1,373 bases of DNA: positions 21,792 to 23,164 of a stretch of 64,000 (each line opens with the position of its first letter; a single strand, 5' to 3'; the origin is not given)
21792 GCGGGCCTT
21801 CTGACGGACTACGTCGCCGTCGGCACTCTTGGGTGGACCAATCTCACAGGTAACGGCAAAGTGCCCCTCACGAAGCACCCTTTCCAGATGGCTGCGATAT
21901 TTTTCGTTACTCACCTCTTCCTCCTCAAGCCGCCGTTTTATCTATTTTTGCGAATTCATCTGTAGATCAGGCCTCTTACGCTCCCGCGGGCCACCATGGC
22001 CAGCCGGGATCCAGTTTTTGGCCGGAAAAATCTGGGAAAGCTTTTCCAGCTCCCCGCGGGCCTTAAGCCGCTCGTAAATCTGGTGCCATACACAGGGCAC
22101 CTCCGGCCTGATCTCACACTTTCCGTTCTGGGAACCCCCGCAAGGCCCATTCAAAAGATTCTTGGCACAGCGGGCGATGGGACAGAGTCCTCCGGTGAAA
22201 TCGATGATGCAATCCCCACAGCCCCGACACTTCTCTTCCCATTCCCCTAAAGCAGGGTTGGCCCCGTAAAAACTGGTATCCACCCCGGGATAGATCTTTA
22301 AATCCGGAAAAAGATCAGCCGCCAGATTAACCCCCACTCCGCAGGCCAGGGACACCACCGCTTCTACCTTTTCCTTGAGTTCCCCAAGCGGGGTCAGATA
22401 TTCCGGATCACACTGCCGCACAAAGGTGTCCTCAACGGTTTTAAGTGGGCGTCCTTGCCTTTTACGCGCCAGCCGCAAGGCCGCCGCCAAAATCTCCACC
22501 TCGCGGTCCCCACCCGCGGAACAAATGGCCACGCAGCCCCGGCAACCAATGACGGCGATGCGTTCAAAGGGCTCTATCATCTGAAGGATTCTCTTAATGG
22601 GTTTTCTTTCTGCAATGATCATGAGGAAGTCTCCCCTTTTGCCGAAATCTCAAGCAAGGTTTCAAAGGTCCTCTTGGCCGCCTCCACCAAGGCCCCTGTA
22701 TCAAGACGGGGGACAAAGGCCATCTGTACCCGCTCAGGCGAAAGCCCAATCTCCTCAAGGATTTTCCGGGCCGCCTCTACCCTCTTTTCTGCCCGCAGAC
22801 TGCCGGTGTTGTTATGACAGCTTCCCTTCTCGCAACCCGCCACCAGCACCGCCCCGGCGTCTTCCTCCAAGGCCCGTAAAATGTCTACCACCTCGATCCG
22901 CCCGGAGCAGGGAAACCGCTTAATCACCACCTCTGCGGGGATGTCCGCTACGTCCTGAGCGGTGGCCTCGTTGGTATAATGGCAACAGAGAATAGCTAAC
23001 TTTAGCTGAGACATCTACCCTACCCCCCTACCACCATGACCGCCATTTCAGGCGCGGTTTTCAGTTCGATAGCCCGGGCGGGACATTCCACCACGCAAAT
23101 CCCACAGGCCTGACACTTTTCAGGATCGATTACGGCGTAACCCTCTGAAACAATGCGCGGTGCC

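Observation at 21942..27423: MTHFR genes are embedded in an HdrA-MvhD electron-bifurcation-type module that has no HdrB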

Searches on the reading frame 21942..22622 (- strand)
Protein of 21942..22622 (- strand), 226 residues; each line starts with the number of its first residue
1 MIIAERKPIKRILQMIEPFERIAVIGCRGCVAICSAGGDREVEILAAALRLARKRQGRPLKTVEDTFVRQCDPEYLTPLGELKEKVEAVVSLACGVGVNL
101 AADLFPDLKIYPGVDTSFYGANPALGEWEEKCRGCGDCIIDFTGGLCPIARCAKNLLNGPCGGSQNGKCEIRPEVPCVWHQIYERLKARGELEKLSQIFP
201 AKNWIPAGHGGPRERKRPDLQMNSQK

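Call 7: search_protein_families(library=pfam, proteins=[window:21942-22622:-], max_evalue=0.01)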
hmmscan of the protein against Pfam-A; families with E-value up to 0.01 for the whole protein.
window:21942-22622:- (226 aa): 2 families
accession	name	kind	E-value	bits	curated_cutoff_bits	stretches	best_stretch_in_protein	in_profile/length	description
PF12225.13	DUF5981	-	1.1e-37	128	23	1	111-204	1-94/95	Methylene-tetrahydrofolate reductase C terminal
PF13187.11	Fer4_9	-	0.0038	17.7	27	0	126-139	34-44/52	4Fe-4S dicluster domain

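Call 12: find_encoding_contigs(protein=window:21942-22622:-, flank=10000, max_places=6)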
Protein window:21942-22622:- (226 aa): 5 contigs read that carry it; 4 places shown.
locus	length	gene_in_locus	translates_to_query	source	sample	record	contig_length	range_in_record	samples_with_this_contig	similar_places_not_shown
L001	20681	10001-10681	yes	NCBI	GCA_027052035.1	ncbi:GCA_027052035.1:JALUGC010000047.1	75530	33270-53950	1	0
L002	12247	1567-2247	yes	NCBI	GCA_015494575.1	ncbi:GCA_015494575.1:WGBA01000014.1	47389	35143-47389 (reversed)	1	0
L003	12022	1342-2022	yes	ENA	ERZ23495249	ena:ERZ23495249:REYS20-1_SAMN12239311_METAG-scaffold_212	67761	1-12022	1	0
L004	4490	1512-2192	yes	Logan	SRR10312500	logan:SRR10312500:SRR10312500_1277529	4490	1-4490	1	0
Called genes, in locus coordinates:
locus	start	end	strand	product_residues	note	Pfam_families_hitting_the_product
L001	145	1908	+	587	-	PF01268:FTHFS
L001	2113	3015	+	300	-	PF00763:THF_DHG_CYH, PF02882:THF_DHG_CYH_C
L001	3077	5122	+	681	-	PF03063:Prismane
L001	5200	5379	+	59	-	PF01262:AlaDh_PNT_C (weak), PF07992:Pyr_redox_2 (weak), PF00070:Pyr_redox (weak), PF01266:DAO (weak), PF12831:FAD_oxidored, PF13450:NAD_binding_8 (weak)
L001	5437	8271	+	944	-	PF00037:Fer4 (weak), PF07992:Pyr_redox_2, PF00890:FAD_binding_2, PF07992:Pyr_redox_2, PF12831:FAD_oxidored, PF00037:Fer4, PF14697:Fer4_21, PF12838:Fer4_7, +11 more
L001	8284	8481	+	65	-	PF02662:FlpD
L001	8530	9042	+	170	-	PF02662:FlpD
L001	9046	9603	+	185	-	PF13183:Fer4_8, PF13237:Fer4_10 (weak), PF13187:Fer4_9 (weak), PF13534:Fer4_17, PF12838:Fer4_7, PF14697:Fer4_21 (weak), PF12837:Fer4_6 (weak), PF13187:Fer4_9, +9 more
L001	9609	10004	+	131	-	PF02662:FlpD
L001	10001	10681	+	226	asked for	PF12225:DUF5981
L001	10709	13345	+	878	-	PF02219:MTHFR, PF03599:CdhD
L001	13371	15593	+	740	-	PF18537:CODH_A_N, PF03598:CdhC, PF19436:ACS_CODH_B_C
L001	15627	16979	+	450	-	PF04060:FeS, PF03599:CdhD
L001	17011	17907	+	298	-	PF00809:Pterin_bind, PF03599:CdhD (weak)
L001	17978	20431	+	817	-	PF13510:Fer2_4, PF14691:Fer4_20, PF01266:DAO, PF07992:Pyr_redox_2, PF13450:NAD_binding_8, PF00070:Pyr_redox, PF14697:Fer4_21, PF12838:Fer4_7, +15 more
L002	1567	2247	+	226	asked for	PF12225:DUF5981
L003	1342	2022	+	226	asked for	PF12225:DUF5981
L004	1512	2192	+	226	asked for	PF12225:DUF5981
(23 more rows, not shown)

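Call 59: search_protein_families(library=ncbifam, proteins=[window:21942-22622:-], max_evalue=0.00001)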
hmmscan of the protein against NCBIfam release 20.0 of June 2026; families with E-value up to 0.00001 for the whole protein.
window:21942-22622:- (226 aa): 0 families

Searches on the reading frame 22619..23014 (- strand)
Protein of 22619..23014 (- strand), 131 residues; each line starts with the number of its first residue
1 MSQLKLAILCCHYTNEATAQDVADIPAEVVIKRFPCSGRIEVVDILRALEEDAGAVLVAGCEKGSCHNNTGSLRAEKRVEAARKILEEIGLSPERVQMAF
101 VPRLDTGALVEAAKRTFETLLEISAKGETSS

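Call 7: search_protein_families(library=pfam, proteins=[window:22619-23014:-], max_evalue=0.01)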
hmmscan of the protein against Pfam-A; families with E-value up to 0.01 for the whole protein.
window:22619-23014:- (131 aa): 1 family
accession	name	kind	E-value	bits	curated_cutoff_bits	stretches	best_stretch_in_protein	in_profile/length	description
PF02662.21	FlpD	-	6.3e-28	97.7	22.3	1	8-122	3-121/123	Methyl-viologen-reducing hydrogenase, delta subunit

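Call 59: search_protein_families(library=ncbifam, proteins=[window:22619-23014:-], max_evalue=0.00001)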
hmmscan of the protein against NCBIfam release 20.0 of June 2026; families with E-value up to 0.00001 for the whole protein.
window:22619-23014:- (131 aa): 2 families
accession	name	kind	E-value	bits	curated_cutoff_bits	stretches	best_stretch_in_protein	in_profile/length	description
NF045873.1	F420_non_VhuD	exception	1.7e-22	79.9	215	1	11-120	12-122/132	F420-non-reducing hydrogenase iron-sulfur subunit VhuD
NF040770.1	hetero_SS_HdrA2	exception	1.1e-18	66.7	1100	1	9-127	653-775/777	CoB-CoM heterodisulfide reductase HdrA2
